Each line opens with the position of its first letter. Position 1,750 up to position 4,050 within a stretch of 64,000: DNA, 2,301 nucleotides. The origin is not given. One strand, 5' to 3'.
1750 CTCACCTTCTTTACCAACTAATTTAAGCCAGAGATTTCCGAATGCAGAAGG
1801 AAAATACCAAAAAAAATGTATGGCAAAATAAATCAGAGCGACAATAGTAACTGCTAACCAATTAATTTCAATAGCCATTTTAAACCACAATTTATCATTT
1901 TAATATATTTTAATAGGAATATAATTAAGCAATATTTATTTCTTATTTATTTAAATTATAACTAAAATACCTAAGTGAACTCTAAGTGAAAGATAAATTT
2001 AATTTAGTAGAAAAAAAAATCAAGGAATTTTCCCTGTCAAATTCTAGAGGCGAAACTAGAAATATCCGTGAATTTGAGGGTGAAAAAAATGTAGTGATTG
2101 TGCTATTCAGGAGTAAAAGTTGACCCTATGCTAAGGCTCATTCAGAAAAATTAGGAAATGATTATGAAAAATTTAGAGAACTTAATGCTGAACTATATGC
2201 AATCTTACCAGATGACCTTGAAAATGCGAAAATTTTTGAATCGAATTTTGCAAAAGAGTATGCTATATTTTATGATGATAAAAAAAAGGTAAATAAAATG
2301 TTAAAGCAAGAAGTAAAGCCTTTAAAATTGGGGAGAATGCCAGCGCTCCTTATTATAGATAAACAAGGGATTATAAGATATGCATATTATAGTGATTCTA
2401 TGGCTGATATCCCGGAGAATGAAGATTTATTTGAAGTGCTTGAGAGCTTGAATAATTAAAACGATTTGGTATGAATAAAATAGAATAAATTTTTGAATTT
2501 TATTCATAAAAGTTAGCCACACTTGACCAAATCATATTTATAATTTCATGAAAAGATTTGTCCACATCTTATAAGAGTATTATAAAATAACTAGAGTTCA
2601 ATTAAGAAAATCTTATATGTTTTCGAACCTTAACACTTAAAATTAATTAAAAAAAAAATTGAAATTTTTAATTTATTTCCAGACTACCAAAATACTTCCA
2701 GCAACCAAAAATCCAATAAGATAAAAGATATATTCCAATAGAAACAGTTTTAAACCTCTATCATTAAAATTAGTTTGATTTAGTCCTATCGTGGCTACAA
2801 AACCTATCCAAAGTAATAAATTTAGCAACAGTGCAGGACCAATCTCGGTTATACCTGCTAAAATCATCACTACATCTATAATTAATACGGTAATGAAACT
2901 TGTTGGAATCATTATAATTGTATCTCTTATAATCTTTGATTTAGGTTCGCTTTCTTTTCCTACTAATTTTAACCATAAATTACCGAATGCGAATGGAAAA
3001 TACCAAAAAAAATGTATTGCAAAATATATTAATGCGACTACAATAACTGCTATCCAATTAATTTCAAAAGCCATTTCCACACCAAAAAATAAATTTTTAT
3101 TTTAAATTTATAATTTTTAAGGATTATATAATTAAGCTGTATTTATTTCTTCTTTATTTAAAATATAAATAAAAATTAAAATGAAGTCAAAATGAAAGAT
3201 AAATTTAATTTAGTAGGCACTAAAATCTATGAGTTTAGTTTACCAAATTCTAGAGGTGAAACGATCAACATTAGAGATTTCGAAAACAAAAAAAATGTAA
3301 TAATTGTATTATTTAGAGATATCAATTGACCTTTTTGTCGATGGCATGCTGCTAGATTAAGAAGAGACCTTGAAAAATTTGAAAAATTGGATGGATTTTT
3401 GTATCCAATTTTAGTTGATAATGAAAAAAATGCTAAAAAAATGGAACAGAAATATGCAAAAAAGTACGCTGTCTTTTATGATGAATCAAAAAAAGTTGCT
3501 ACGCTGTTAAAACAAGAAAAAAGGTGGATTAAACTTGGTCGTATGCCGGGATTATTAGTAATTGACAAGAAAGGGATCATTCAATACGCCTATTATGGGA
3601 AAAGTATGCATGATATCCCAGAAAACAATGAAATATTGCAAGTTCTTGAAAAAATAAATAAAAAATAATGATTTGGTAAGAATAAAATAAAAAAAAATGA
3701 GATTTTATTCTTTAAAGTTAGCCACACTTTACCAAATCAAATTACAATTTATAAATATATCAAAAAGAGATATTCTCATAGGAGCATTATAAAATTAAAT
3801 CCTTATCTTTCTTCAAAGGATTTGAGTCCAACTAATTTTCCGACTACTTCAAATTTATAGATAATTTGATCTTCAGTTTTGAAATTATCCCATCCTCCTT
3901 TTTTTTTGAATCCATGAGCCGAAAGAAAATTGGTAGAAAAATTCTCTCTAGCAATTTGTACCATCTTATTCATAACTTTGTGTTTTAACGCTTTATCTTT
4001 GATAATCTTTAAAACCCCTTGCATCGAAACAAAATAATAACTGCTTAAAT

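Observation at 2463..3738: Conserved extended hairpins directly after both Sec-redoxin stop codons: candidate SECIS elements of unusual geometry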

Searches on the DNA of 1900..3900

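Call 19: search_rna_families(source=window, start=1900, end=3900, threshold=evalue, max_evalue=10, show_alignments=3)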
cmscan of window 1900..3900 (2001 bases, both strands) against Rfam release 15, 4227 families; matches with E-value up to 10: 7.
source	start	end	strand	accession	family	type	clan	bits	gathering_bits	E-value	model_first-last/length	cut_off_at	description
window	3472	3523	+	RF01592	plasmodium_snoR17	Gene; snRNA; snoRNA; CD-box;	-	24.1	51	8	1-80/80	no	small nucleolar RNA snoR17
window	2204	2282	+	RF00353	snoR31_Z110_Z27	Gene; snRNA; snoRNA; CD-box;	-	21.9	45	6.5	1-97/97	no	Small nucleolar RNA snoR31/Z110/Z27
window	2152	2207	+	RF00474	snosnR57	Gene; snRNA; snoRNA; CD-box;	-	21.7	50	4.1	1-95/95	no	Small nucleolar RNA snR57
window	2265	2352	+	RF02615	BSR0626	Gene; sRNA;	-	20.3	155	1.1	1-128/128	no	Brucella sRNA 0626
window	3381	3446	+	RF01726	SAM-II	Cis-reg; riboswitch;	-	20.1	44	0.97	1-60/60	no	SAM-II riboswitch aptamer (SAM-II long loop)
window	3778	3839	+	RF00280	SNORD51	Gene; snRNA; snoRNA; CD-box;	CL00054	18.3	50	8.9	1-79/79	no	Small nucleolar RNA SNORD51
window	2471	2536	+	RF00493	snoU2-30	Gene; snRNA; snoRNA; CD-box;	-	17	60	8.2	1-70/70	no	Small nucleolar RNA U2-30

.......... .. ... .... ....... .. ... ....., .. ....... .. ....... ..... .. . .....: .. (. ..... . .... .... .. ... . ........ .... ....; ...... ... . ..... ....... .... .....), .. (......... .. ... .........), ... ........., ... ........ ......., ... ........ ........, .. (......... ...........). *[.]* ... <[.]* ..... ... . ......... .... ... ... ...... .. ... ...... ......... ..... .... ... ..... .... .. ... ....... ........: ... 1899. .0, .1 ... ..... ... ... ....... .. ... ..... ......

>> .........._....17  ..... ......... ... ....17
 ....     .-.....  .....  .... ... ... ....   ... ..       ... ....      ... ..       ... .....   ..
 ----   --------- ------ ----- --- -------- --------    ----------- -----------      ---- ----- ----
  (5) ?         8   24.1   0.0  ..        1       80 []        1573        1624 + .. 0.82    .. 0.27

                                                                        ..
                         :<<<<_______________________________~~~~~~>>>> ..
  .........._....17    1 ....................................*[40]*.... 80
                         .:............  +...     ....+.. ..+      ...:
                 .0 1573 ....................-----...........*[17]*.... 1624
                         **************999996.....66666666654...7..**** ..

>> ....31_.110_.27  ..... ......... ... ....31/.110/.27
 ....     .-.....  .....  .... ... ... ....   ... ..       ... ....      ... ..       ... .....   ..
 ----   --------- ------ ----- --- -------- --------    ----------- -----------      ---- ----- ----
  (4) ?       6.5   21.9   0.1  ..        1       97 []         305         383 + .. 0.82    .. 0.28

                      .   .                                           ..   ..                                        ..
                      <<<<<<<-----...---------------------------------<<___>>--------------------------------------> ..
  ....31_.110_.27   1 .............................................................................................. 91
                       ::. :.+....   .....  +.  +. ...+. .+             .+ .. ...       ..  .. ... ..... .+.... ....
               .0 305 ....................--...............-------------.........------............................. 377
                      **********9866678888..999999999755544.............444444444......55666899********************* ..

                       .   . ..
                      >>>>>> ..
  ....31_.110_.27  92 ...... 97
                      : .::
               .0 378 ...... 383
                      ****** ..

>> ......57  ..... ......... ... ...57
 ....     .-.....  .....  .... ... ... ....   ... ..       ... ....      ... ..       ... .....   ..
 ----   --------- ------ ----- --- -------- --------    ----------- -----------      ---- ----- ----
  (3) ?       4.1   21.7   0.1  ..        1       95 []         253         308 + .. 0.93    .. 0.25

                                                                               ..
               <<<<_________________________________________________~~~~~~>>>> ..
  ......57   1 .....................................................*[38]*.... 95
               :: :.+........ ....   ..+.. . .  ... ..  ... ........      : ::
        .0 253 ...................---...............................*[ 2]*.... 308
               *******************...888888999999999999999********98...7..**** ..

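Call 80: search_with_rna_model(model_id=R2, source=window, start=1900, end=3900, filters=off, max_evalue=10, show_alignments=2)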
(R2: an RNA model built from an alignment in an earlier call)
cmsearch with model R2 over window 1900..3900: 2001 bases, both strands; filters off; matches with E-value up to 10: 15.
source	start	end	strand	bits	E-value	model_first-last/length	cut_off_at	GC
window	3669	3739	+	25.9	1.6e-06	1-77/77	no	0.23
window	2462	2534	+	15.1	0.0038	1-77/77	no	0.25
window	3010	3031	+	8.3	0.53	1-77/77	no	0.14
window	1938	1956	-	8.3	0.53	24-42/77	no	0.05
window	3693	3731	-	6.8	1.5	1-77/77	no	0.23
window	2613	2640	-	6.7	1.6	1-77/77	no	0.25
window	3745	3797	+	6.1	2.5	1-77/77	no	0.19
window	3010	3031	-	5.9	3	1-77/77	no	0.14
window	2141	2157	+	5.7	3.4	25-41/77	no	0.24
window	2378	2432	-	5.2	4.7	1-77/77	no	0.31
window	3591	3625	+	5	5.4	1-77/77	no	0.31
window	3384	3411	-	4.8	6.3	1-77/77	no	0.25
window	3404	3446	+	4.8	6.6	1-77/77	no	0.21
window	3229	3264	+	4.3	9.4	15-49/77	no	0.33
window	2258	2323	+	4.2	9.8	1-77/77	no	0.23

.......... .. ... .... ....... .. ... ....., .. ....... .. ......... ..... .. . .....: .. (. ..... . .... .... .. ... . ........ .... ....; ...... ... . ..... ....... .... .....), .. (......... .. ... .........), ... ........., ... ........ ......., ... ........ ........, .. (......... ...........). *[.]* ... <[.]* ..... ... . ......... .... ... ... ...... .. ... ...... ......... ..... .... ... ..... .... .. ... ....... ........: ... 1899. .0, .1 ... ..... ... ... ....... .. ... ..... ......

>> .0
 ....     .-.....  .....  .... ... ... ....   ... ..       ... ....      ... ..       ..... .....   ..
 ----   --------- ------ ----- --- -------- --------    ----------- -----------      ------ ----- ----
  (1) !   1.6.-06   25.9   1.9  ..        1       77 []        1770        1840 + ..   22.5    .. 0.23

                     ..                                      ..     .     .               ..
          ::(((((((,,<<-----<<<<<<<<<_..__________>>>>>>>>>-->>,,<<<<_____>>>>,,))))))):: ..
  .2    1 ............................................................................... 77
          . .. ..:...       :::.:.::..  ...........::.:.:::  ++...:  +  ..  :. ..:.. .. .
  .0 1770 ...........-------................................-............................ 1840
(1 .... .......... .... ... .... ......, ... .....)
